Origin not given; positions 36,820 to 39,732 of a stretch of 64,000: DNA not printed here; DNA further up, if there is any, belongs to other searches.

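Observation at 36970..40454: Single-polypeptide fusion of biosynthetic arginine decarboxylase and agmatine deiminase, followed by N-carbamoylputrescine amidase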

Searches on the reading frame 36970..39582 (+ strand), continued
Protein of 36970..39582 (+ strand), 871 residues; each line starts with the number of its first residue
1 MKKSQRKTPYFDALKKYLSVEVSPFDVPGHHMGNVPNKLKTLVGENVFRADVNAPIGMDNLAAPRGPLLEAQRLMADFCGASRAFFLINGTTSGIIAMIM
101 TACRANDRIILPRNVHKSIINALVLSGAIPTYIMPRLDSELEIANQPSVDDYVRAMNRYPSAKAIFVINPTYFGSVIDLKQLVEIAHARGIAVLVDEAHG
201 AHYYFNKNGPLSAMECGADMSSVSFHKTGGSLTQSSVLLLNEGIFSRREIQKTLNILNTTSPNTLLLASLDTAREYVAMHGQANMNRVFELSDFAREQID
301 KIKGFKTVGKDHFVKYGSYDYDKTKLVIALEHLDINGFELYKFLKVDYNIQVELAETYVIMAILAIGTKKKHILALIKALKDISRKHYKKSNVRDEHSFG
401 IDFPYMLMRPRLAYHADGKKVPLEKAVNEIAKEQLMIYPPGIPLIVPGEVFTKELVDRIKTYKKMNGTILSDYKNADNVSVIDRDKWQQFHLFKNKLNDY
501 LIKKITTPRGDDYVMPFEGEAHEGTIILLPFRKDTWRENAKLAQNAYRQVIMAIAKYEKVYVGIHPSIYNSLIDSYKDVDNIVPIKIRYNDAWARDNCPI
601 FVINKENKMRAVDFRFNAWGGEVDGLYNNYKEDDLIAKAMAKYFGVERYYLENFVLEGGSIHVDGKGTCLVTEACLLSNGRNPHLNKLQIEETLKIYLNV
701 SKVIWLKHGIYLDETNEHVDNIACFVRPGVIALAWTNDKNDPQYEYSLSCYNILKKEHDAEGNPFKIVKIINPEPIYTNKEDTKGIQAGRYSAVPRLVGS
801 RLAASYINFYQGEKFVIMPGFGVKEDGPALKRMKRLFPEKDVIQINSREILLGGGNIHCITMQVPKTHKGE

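Call 5: find_homologous_proteins(query=window:36970-39582:+, max_evalue=1e-10)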
Query window:36970-39582:+ (871 aa): 7997 proteins with E <= 1e-10 among 8000 candidates; the best 120 are listed.
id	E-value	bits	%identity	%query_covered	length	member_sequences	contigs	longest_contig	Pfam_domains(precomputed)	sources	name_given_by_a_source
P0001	0.0e+0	1999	100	100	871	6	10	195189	PF00155.28,PF00266.26,PF03711.21,PF04371.21,PF01053.27,PF01041.24,PF01276.27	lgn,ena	-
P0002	0.0e+0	1572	77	99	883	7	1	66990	PF00155.28,PF00266.26,PF03711.21,PF04371.21,PF01053.27,PF01041.24,PF01276.27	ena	-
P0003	0.0e+0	1442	70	99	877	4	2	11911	PF00155.28,PF00266.26,PF03711.21,PF04371.21,PF01041.24,PF01276.27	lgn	-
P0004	0.0e+0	1434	70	99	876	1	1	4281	PF00155.28,PF00266.26,PF03711.21,PF04371.21,PF01041.24,PF01276.27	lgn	-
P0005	0.0e+0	1426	69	99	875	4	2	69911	PF00155.28,PF00266.26,PF03711.21,PF04371.21,PF01041.24,PF01276.27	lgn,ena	-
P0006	0.0e+0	1414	69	99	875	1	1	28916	PF00155.28,PF00266.26,PF03711.21,PF04371.21,PF01041.24,PF01276.27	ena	-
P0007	0.0e+0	1412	70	99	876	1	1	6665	PF00155.28,PF00266.26,PF03711.21,PF04371.21,PF01041.24,PF01276.27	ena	-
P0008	0.0e+0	1412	69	99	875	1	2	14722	PF00155.28,PF00266.26,PF03711.21,PF04371.21,PF01041.24,PF01276.27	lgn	-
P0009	0.0e+0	1411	69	99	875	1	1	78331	PF00155.28,PF00266.26,PF03711.21,PF04371.21,PF01212.28,PF01053.27,PF01041.24,PF01276.27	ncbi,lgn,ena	-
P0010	0.0e+0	1411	69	99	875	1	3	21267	PF00155.28,PF00266.26,PF03711.21,PF04371.21,PF01041.24,PF01276.27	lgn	-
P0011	0.0e+0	1410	69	99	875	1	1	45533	PF00155.28,PF00266.26,PF03711.21,PF04371.21,PF01041.24,PF01276.27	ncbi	-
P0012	0.0e+0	1409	69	99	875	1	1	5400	PF00155.28,PF00266.26,PF03711.21,PF04371.21,PF01212.28,PF01053.27,PF01041.24,PF01276.27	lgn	-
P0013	0.0e+0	1408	68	99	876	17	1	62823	PF00155.28,PF00266.26,PF03711.21,PF04371.21,PF01041.24,PF01276.27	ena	-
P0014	0.0e+0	1407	69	99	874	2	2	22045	PF00155.28,PF00266.26,PF03711.21,PF04371.21,PF01041.24,PF01276.27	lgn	-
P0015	0.0e+0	1404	69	99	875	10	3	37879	PF00155.28,PF00266.26,PF03711.21,PF04371.21,PF01041.24,PF01276.27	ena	-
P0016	0.0e+0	1403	69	99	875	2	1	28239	PF00155.28,PF00266.26,PF03711.21,PF04371.21,PF01053.27,PF01041.24,PF01276.27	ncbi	-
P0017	0.0e+0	1401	69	99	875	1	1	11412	PF00155.28,PF00266.26,PF03711.21,PF04371.21,PF01041.24,PF01276.27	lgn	-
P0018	0.0e+0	1400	69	99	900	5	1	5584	PF00155.28,PF03711.21,PF04371.21,PF01041.24,PF01276.27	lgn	-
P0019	0.0e+0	1399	68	99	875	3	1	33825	PF00155.28,PF00266.26,PF03711.21,PF04371.21,PF01041.24,PF01276.27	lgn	-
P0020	0.0e+0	1399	69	99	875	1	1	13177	PF00155.28,PF00266.26,PF03711.21,PF04371.21,PF01041.24,PF01276.27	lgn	-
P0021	0.0e+0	1398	68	99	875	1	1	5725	PF00155.28,PF00266.26,PF03711.21,PF04371.21,PF01212.28,PF01041.24,PF01276.27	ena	-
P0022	0.0e+0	1397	68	99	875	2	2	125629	PF00155.28,PF00266.26,PF03711.21,PF04371.21,PF01053.27,PF01041.24,PF01276.27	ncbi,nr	ncbi:MAG: agmatine deiminase [Bacilli bacterium]|nr:agmatine deiminase [Bacilli bacterium]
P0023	0.0e+0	1397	69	99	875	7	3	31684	PF00155.28,PF00266.26,PF03711.21,PF04371.21,PF01041.24,PF01276.27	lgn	-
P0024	0.0e+0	1397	68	99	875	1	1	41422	PF00155.28,PF00266.26,PF03711.21,PF04371.21,PF01041.24,PF01276.27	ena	-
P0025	0.0e+0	1396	68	99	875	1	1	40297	PF00155.28,PF00266.26,PF03711.21,PF04371.21,PF01041.24,PF01276.27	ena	-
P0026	0.0e+0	1396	68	99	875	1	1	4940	PF00155.28,PF00266.26,PF03711.21,PF04371.21,PF01041.24,PF01276.27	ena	-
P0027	0.0e+0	1395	69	99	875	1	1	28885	PF00155.28,PF00266.26,PF03711.21,PF04371.21,PF01212.28,PF01041.24,PF01276.27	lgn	-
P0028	0.0e+0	1395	68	99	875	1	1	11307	PF00155.28,PF00266.26,PF03711.21,PF04371.21,PF01041.24,PF01276.27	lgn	-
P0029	0.0e+0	1394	68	99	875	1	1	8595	PF00155.28,PF00266.26,PF03711.21,PF04371.21,PF01053.27,PF01041.24,PF01276.27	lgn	-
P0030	0.0e+0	1393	69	99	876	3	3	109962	PF00155.28,PF00266.26,PF03711.21,PF04371.21,PF01212.28,PF01041.24,PF01276.27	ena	-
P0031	0.0e+0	1393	69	99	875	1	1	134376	PF00155.28,PF00266.26,PF03711.21,PF04371.21,PF01053.27,PF01041.24,PF01276.27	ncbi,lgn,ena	-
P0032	0.0e+0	1393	69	99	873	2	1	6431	PF00155.28,PF00266.26,PF03711.21,PF04371.21,PF01041.24,PF01276.27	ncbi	-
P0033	0.0e+0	1392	68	99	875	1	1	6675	PF00155.28,PF00266.26,PF03711.21,PF04371.21,PF01041.24,PF01276.27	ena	-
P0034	0.0e+0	1392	69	99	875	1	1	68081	PF00155.28,PF00266.26,PF03711.21,PF04371.21,PF01053.27,PF01041.24,PF01276.27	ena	-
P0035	0.0e+0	1390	69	99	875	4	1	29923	PF00155.28,PF00266.26,PF03711.21,PF04371.21,PF01041.24,PF01276.27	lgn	-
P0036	0.0e+0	1390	68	99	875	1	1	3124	PF00155.28,PF00266.26,PF03711.21,PF04371.21,PF01041.24,PF01276.27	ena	-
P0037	0.0e+0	1390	68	99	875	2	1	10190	PF00155.28,PF00266.26,PF03711.21,PF04371.21,PF01041.24,PF01276.27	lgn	-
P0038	0.0e+0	1389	69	99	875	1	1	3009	PF00155.28,PF00266.26,PF03711.21,PF04371.21,PF01053.27,PF01041.24,PF01276.27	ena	-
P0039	0.0e+0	1389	68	99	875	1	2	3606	PF00155.28,PF00266.26,PF03711.21,PF04371.21,PF01041.24,PF01276.27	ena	-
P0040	0.0e+0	1388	68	99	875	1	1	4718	PF00155.28,PF00266.26,PF03711.21,PF04371.21,PF01212.28,PF01041.24,PF01276.27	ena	-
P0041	0.0e+0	1388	69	99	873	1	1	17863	PF00155.28,PF00266.26,PF03711.21,PF04371.21,PF01041.24,PF01276.27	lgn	-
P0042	0.0e+0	1388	67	99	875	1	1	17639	PF00155.28,PF00266.26,PF03711.21,PF04371.21,PF01041.24,PF01276.27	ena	-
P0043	0.0e+0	1387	68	99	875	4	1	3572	PF00155.28,PF00266.26,PF03711.21,PF04371.21,PF01053.27,PF01041.24,PF01276.27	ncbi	-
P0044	0.0e+0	1386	69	99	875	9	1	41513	PF00155.28,PF00266.26,PF03711.21,PF04371.21,PF01053.27,PF01041.24,PF01276.27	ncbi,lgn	-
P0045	0.0e+0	1385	68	99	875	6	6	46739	PF00155.28,PF00266.26,PF03711.21,PF04371.21,PF01041.24,PF01276.27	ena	-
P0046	0.0e+0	1385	68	99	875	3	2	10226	PF00155.28,PF00266.26,PF03711.21,PF04371.21,PF01041.24,PF01276.27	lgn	-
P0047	0.0e+0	1385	69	99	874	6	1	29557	PF00155.28,PF00266.26,PF03711.21,PF04371.21,PF01041.24,PF01276.27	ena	-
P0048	0.0e+0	1385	68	99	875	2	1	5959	PF00155.28,PF00266.26,PF03711.21,PF04371.21,PF01041.24,PF01276.27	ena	-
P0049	0.0e+0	1384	67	99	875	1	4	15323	PF00155.28,PF00266.26,PF03711.21,PF04371.21,PF01041.24,PF01276.27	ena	-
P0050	0.0e+0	1383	67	99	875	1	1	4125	PF00155.28,PF00266.26,PF03711.21,PF04371.21,PF01041.24,PF01276.27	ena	-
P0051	0.0e+0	1383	69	99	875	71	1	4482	PF00155.28,PF00266.26,PF03711.21,PF04371.21,PF01053.27,PF01041.24,PF01276.27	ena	-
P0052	0.0e+0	1382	68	99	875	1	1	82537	PF00155.28,PF00266.26,PF03711.21,PF04371.21,PF01041.24,PF01276.27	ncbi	-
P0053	0.0e+0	1381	68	99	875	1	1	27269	PF00155.28,PF00266.26,PF03711.21,PF04371.21,PF01041.24,PF01276.27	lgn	-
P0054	0.0e+0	1380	68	99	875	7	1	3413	PF19420.6,PF00155.28,PF03711.21,PF04371.21,PF01041.24,PF01276.27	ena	-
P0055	0.0e+0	1380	67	99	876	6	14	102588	PF00155.28,PF00266.26,PF03711.21,PF04371.21,PF01041.24,PF01276.27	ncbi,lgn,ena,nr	ncbi:MAG TPA: agmatine deiminase [Firmicutes bacterium]|nr:agmatine deiminase [Bacillota bacterium]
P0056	0.0e+0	1380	68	99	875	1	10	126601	PF00155.28,PF00266.26,PF03711.21,PF04371.21,PF01041.24,PF01276.27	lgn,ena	-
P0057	0.0e+0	1380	68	99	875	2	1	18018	PF00155.28,PF00266.26,PF03711.21,PF04371.21,PF01041.24,PF01276.27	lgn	-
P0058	0.0e+0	1379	67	99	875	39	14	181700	PF00155.28,PF00266.26,PF03711.21,PF04371.21,PF01041.24,PF01276.27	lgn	-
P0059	0.0e+0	1378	68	99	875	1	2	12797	PF00155.28,PF00266.26,PF03711.21,PF04371.21,PF01041.24,PF01276.27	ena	-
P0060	0.0e+0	1378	68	99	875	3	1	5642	PF00155.28,PF00266.26,PF03711.21,PF04371.21,PF01041.24,PF01276.27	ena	-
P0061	0.0e+0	1376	68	99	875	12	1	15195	PF00155.28,PF00266.26,PF03711.21,PF04371.21,PF01041.24,PF01276.27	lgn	-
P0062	0.0e+0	1375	68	99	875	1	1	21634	PF00155.28,PF00266.26,PF03711.21,PF04371.21,PF01041.24,PF01276.27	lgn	-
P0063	0.0e+0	1375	67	99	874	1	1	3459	PF00155.28,PF00266.26,PF03711.21,PF04371.21,PF01041.24,PF01276.27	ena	-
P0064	0.0e+0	1375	68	99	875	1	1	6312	PF00155.28,PF00266.26,PF03711.21,PF04371.21,PF01041.24,PF01276.27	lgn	-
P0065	0.0e+0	1374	67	99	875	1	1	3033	PF00155.28,PF00266.26,PF03711.21,PF04371.21,PF01041.24,PF01276.27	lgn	-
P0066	0.0e+0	1374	67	99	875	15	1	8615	PF00155.28,PF00266.26,PF03711.21,PF04371.21,PF01212.28,PF01041.24,PF01276.27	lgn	-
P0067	0.0e+0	1374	67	99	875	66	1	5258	PF00155.28,PF00266.26,PF03711.21,PF04371.21,PF01041.24,PF01276.27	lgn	-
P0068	0.0e+0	1374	68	99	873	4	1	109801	PF00155.28,PF03711.21,PF04371.21,PF01041.24,PF01276.27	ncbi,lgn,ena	-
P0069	0.0e+0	1374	67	99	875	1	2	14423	PF00155.28,PF00266.26,PF03711.21,PF04371.21,PF01041.24,PF01276.27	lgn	-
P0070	0.0e+0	1374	68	99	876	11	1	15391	PF00155.28,PF00266.26,PF03711.21,PF04371.21,PF01041.24,PF01276.27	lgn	-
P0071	0.0e+0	1374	67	99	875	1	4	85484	PF00155.28,PF00266.26,PF03711.21,PF04371.21,PF01041.24,PF01276.27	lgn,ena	-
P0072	0.0e+0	1373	67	99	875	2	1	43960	PF00155.28,PF00266.26,PF03711.21,PF04371.21,PF01041.24,PF01276.27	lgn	-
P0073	0.0e+0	1373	68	99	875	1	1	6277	PF00155.28,PF00266.26,PF03711.21,PF04371.21,PF01041.24,PF01276.27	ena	-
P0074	0.0e+0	1372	67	99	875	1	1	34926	PF00155.28,PF00266.26,PF03711.21,PF04371.21,PF01041.24,PF01276.27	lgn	-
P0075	0.0e+0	1372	68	99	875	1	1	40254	PF00155.28,PF00266.26,PF03711.21,PF04371.21,PF01041.24,PF01276.27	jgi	-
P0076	0.0e+0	1371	68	99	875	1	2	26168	PF00155.28,PF00266.26,PF03711.21,PF04371.21,PF01053.27,PF01041.24,PF01276.27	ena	-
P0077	0.0e+0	1371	67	99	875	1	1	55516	PF00155.28,PF00266.26,PF03711.21,PF04371.21,PF01041.24,PF01276.27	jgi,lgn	-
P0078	0.0e+0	1371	67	99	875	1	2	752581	PF00155.28,PF00266.26,PF03711.21,PF04371.21,PF01041.24,PF01276.27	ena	-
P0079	0.0e+0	1369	67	99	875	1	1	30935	PF00155.28,PF00266.26,PF03711.21,PF04371.21,PF01041.24,PF01276.27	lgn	-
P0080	0.0e+0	1365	68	99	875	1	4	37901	PF00155.28,PF00266.26,PF03711.21,PF04371.21,PF01212.28,PF01041.24,PF01276.27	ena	-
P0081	0.0e+0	1365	67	99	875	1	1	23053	PF00155.28,PF00266.26,PF03711.21,PF04371.21,PF01041.24,PF01276.27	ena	-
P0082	0.0e+0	1365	67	99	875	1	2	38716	PF00155.28,PF00266.26,PF03711.21,PF04371.21,PF01041.24,PF01276.27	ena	-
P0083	0.0e+0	1365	68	99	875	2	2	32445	PF00155.28,PF00266.26,PF03711.21,PF04371.21,PF01212.28,PF01041.24,PF01276.27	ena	-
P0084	0.0e+0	1363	68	99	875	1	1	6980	PF00155.28,PF00266.26,PF03711.21,PF04371.21,PF01212.28,PF01041.24,PF01276.27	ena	-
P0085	0.0e+0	1363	67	99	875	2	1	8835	PF00155.28,PF00266.26,PF03711.21,PF04371.21,PF01212.28,PF01041.24,PF01276.27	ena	-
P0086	0.0e+0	1362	68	99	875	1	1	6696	PF00155.28,PF00266.26,PF03711.21,PF04371.21,PF01212.28,PF01041.24,PF01276.27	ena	-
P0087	0.0e+0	1362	68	99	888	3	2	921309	PF00155.28,PF00266.26,PF03711.21,PF04371.21,PF01212.28,PF01041.24,PF01276.27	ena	-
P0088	0.0e+0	1361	68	99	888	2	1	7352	PF00155.28,PF00266.26,PF03711.21,PF04371.21,PF01212.28,PF01041.24,PF01276.27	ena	-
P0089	0.0e+0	1360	68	99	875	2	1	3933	PF00155.28,PF00266.26,PF03711.21,PF04371.21,PF01212.28,PF01041.24,PF01276.27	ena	-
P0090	0.0e+0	1360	67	99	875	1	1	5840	PF00155.28,PF00266.26,PF03711.21,PF04371.21,PF01041.24,PF01276.27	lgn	-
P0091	0.0e+0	1360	68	99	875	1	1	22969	PF00155.28,PF00266.26,PF03711.21,PF04371.21,PF01212.28,PF01041.24,PF01276.27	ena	-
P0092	0.0e+0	1359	68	99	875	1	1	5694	PF00155.28,PF00266.26,PF03711.21,PF04371.21,PF01041.24,PF01276.27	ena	-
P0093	0.0e+0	1359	67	99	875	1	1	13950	PF00155.28,PF00266.26,PF03711.21,PF04371.21,PF01041.24,PF01276.27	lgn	-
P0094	0.0e+0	1358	66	99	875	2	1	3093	PF00155.28,PF03711.21,PF04371.21,PF01212.28,PF01041.24,PF01276.27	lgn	-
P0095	0.0e+0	1358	68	99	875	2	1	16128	PF00155.28,PF00266.26,PF03711.21,PF04371.21,PF01212.28,PF01041.24,PF01276.27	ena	-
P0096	0.0e+0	1357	67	99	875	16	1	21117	PF00155.28,PF00266.26,PF03711.21,PF04371.21,PF01053.27,PF01041.24,PF01276.27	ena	-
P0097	0.0e+0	1356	67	99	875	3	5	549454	PF00155.28,PF00266.26,PF03711.21,PF04371.21,PF01041.24,PF01276.27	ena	-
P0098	0.0e+0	1356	68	99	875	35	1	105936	PF00155.28,PF00266.26,PF03711.21,PF04371.21,PF01041.24,PF01276.27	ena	-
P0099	0.0e+0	1355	68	99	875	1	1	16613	PF00155.28,PF00266.26,PF03711.21,PF04371.21,PF01212.28,PF01041.24,PF01276.27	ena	-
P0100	0.0e+0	1355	68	99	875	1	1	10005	PF00155.28,PF00266.26,PF03711.21,PF04371.21,PF01041.24,PF01276.27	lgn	-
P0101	0.0e+0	1355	67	99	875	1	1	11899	PF00155.28,PF00266.26,PF03711.21,PF04371.21,PF01041.24,PF01276.27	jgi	-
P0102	0.0e+0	1354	67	99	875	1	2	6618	PF00155.28,PF00266.26,PF03711.21,PF04371.21,PF01212.28,PF01041.24,PF01276.27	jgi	-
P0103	0.0e+0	1352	66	99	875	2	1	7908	PF00155.28,PF00266.26,PF03711.21,PF04371.21,PF01041.24,PF01276.27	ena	-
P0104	0.0e+0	1351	67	99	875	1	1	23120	PF00155.28,PF00266.26,PF03711.21,PF04371.21,PF01041.24,PF01276.27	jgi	-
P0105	0.0e+0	1351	67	99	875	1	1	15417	PF00155.28,PF00266.26,PF03711.21,PF04371.21,PF01041.24,PF01276.27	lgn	-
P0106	0.0e+0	1350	67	99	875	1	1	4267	PF00155.28,PF00266.26,PF03711.21,PF04371.21,PF01041.24,PF01276.27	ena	-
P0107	0.0e+0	1350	67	99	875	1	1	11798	PF00155.28,PF00266.26,PF03711.21,PF04371.21,PF01212.28,PF01041.24,PF01276.27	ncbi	-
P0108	0.0e+0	1350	66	99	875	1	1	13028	PF00155.28,PF00266.26,PF03711.21,PF04371.21,PF01212.28,PF01041.24,PF01276.27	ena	-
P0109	0.0e+0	1350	66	99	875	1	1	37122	PF00155.28,PF00266.26,PF03711.21,PF04371.21,PF01212.28,PF01041.24,PF01276.27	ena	-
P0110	0.0e+0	1349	66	99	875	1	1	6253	PF00155.28,PF00266.26,PF03711.21,PF04371.21,PF01212.28,PF01041.24,PF01276.27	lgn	-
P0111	0.0e+0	1349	66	99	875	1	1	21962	PF00155.28,PF00266.26,PF03711.21,PF04371.21,PF01212.28,PF01041.24,PF01276.27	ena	-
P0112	0.0e+0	1348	66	99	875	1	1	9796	PF00155.28,PF00266.26,PF03711.21,PF04371.21,PF01212.28,PF01041.24,PF01276.27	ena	-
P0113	0.0e+0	1348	66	99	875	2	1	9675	PF00155.28,PF00266.26,PF03711.21,PF04371.21,PF01041.24,PF01276.27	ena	-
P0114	0.0e+0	1348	66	99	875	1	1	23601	PF00155.28,PF00266.26,PF03711.21,PF04371.21,PF01212.28,PF01041.24,PF01276.27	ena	-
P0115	0.0e+0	1348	67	99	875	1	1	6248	PF00155.28,PF00266.26,PF03711.21,PF04371.21,PF01041.24,PF01276.27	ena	-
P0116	0.0e+0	1348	67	99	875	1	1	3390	PF00155.28,PF00266.26,PF03711.21,PF04371.21,PF01212.28,PF01041.24,PF01276.27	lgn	-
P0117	0.0e+0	1348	67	99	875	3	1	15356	PF00155.28,PF00266.26,PF03711.21,PF04371.21,PF01041.24,PF01276.27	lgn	-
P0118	0.0e+0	1347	67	99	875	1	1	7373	PF00155.28,PF00266.26,PF03711.21,PF04371.21,PF01041.24,PF01276.27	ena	-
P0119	0.0e+0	1347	67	99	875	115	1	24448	PF00155.28,PF00266.26,PF03711.21,PF04371.21,PF01212.28,PF01041.24,PF01276.27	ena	-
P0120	0.0e+0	1347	66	99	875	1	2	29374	PF00155.28,PF00266.26,PF03711.21,PF04371.21,PF01212.28,PF01041.24,PF01276.27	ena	-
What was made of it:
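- At least 120 clusters at 90% identity share the dual architecture (call 5). At least 120 protein clusters have the same architecture (call 5).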
